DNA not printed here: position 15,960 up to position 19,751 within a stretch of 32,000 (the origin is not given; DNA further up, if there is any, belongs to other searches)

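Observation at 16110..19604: Single-chain NfnB-like plus NfnA-like iron-sulfur flavoprotein with an unassigned 245-residue N-terminal domain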

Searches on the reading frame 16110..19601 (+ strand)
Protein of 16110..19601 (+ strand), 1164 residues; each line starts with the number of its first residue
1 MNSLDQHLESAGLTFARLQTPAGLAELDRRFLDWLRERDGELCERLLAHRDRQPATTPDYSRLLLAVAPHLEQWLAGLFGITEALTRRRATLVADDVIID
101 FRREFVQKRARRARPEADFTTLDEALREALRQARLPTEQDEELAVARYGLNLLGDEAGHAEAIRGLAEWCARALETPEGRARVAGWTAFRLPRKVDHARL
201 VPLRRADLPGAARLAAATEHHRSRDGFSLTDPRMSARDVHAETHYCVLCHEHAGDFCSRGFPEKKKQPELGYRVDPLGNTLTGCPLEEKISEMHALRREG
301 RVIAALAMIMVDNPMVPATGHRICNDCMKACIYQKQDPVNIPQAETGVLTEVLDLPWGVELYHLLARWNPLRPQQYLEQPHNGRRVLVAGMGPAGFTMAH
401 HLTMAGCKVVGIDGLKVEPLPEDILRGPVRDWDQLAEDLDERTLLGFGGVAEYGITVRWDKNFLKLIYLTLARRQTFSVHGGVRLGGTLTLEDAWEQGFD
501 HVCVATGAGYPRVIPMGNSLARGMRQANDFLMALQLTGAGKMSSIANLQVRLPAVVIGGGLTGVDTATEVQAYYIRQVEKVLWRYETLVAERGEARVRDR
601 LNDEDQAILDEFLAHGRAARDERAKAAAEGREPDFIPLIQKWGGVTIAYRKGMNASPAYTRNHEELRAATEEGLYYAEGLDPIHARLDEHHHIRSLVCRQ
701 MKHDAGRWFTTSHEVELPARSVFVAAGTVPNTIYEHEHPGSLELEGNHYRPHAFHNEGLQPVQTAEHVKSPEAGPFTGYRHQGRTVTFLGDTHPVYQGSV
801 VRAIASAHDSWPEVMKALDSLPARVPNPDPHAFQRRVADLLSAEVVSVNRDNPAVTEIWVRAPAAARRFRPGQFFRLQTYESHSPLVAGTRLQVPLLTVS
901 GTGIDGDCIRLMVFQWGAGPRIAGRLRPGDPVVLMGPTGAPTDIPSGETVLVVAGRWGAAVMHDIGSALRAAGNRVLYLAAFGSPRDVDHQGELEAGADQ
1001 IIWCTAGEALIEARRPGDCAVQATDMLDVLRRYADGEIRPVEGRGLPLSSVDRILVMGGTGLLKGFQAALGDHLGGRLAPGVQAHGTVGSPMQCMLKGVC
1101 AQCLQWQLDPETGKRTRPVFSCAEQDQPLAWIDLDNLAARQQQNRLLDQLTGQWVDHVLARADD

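Call 3: search_protein_families(library=pfam, proteins=[window:16110-19601:+], max_evalue=0.1)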
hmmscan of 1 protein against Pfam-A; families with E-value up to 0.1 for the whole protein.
window:16110-19601:+ (1164 aa): 5 families
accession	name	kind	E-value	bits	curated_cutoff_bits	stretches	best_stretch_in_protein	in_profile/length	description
PF07992.20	Pyr_redox_2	-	4.7e-10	39.8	26.1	1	385-573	2-164/291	Pyridine nucleotide-disulphide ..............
PF14691.11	Fer4_20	-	0.0001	22.5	25.8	1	282-346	34-102/113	Dihydroprymidine dehydrogenase domain II, 4Fe-4S cluster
PF05834.18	Lycopene_cycl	-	0.012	15.2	23.4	0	386-441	2-53/380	Lycopene cyclase protein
PF01494.25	FAD_binding_3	-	0.029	14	22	0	386-413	4-31/349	FAD binding domain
PF02826.25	2-Hacid_dh_C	-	0.044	13.6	25.1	0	368-418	23-71/178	D-isomer specific 2-hydroxyacid dehydrogenase, NAD binding domain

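Call 4: search_protein_families(library=ncbifam, proteins=[window:16110-19601:+], max_evalue=0.1)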
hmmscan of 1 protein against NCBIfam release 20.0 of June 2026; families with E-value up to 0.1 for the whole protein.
window:16110-19601:+ (1164 aa): 22 families
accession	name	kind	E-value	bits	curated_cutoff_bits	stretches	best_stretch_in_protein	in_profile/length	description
NF005128.0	PRK06567.1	equivalog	5.1e-167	557.6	1072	3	14-713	8-696/1031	putative bifunctional glutamate synthase subunit beta/2-polyprenylphenol hydroxylase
NF009414.0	PRK12778.1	equivalog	1.1e-31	109.9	1103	4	846-1003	5-154/752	bifunctional dihydroorotate dehydrogenase B NAD binding subunit/NADPH-dependent glutamate synthase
TIGR01316.1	gltA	equivalog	3.4e-24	85.4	471.75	3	447-570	168-291/449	NADPH-dependent glutamate synthase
NF009415.0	PRK12779.1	equivalog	2.9e-18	65.2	1519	3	485-569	379-465/944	putative bifunctional glutamate synthase subunit beta/2-polyprenylphenol hydroxylase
NF009410.0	PRK12771.1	subfamily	8.1e-16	57.7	516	2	282-409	52-164/566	NAD(P)-binding protein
TIGR01317.1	GOGAT_sm_gam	subfamily_domain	4e-14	52.4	447.7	2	276-409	50-169/485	glutamate synthase small subunit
NF004862.0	PRK06222.1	subfamily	5e-14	52.5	220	1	845-1006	4-157/281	sulfide/dihydroorotate dehydrogenase-like FAD/NAD-binding protein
NF009413.0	PRK12775.1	equivalog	9.4e-14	50.2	1895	2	447-578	465-598/1006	putative trifunctional 2-polyprenylphenol hydroxylase/glutamate synthase subunit beta/ferritin domain-containing protein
TIGR03315.1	Se_ygfK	equivalog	4.4e-12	44.3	835.3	2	281-410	448-564/1012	putative selenate reductase subunit YgfK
NF009409.0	PRK12770.1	subfamily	5.3e-11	42.2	343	1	497-594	118-215/360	putative glutamate synthase subunit beta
TIGR01318.1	gltD_gamma_fam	subfamily_domain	9.2e-07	27.8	482.95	1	284-413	54-171/467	glutamate synthase, small subunit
NF010590.0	PRK13984.1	equivalog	3.3e-05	22.2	946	0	448-572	324-444/611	putative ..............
NF000799.0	PRK00054.1-4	equivalog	0.0001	21.5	314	1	866-996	30-157/258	dihydroorotate dehydrogenase electron transfer subunit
NF009408.0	PRK12769.1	equivalog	0.00033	18.9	1003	1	283-413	239-357/659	formate-dependent uric acid utilization protein AegA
NF009454.0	PRK12814.1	equivalog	0.0016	16.8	916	0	379-410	189-220/657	putative NADPH-dependent glutamate synthase small subunit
NF000798.0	PRK00054.1-3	equivalog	0.012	15.2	219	1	858-971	20-125/244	dihydroorotate dehydrogenase electron transfer subunit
NF000796.0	PRK00054.1-1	equivalog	0.022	14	224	1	925-1005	69-147/254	dihydroorotate dehydrogenase electron transfer subunit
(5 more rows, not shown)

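Call 5: search_solved_structures(query=window:16110-19601:+, max_evalue=0.01, show_alignments=2)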
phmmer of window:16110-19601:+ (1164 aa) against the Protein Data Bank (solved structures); distinct sequences matched with E-value up to 0.01: 7.
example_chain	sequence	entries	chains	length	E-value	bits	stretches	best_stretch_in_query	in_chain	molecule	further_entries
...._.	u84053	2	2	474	1.5e-14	55.8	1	448-569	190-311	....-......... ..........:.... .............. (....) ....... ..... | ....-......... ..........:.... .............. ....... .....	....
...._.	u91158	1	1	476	3e-13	51.4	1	448-568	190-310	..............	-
4ylf_A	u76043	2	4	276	8.5e-09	36.7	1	854-978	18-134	Dihydroorotate dehydrogenase B (NAD(+)), electron transfer subunit homolog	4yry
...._S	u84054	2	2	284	1.7e-08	35.7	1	846-1005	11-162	NADH-dependent Ferredoxin:NADP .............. (NfnI) subunit beta | NADH-dependent Ferredoxin:NADP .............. subunit beta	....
7mfm_I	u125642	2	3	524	1.7e-05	25.8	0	280-410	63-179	Glutamate synthase (NADPH) small chain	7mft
4ylf_B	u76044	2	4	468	4.6e-05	24.3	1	448-579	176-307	Dihydropyrimidine dehydrogenase subunit A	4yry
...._B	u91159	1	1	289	0.0046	17.7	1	858-986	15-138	Ferredoxin-NADP(+) reductase subunit alpha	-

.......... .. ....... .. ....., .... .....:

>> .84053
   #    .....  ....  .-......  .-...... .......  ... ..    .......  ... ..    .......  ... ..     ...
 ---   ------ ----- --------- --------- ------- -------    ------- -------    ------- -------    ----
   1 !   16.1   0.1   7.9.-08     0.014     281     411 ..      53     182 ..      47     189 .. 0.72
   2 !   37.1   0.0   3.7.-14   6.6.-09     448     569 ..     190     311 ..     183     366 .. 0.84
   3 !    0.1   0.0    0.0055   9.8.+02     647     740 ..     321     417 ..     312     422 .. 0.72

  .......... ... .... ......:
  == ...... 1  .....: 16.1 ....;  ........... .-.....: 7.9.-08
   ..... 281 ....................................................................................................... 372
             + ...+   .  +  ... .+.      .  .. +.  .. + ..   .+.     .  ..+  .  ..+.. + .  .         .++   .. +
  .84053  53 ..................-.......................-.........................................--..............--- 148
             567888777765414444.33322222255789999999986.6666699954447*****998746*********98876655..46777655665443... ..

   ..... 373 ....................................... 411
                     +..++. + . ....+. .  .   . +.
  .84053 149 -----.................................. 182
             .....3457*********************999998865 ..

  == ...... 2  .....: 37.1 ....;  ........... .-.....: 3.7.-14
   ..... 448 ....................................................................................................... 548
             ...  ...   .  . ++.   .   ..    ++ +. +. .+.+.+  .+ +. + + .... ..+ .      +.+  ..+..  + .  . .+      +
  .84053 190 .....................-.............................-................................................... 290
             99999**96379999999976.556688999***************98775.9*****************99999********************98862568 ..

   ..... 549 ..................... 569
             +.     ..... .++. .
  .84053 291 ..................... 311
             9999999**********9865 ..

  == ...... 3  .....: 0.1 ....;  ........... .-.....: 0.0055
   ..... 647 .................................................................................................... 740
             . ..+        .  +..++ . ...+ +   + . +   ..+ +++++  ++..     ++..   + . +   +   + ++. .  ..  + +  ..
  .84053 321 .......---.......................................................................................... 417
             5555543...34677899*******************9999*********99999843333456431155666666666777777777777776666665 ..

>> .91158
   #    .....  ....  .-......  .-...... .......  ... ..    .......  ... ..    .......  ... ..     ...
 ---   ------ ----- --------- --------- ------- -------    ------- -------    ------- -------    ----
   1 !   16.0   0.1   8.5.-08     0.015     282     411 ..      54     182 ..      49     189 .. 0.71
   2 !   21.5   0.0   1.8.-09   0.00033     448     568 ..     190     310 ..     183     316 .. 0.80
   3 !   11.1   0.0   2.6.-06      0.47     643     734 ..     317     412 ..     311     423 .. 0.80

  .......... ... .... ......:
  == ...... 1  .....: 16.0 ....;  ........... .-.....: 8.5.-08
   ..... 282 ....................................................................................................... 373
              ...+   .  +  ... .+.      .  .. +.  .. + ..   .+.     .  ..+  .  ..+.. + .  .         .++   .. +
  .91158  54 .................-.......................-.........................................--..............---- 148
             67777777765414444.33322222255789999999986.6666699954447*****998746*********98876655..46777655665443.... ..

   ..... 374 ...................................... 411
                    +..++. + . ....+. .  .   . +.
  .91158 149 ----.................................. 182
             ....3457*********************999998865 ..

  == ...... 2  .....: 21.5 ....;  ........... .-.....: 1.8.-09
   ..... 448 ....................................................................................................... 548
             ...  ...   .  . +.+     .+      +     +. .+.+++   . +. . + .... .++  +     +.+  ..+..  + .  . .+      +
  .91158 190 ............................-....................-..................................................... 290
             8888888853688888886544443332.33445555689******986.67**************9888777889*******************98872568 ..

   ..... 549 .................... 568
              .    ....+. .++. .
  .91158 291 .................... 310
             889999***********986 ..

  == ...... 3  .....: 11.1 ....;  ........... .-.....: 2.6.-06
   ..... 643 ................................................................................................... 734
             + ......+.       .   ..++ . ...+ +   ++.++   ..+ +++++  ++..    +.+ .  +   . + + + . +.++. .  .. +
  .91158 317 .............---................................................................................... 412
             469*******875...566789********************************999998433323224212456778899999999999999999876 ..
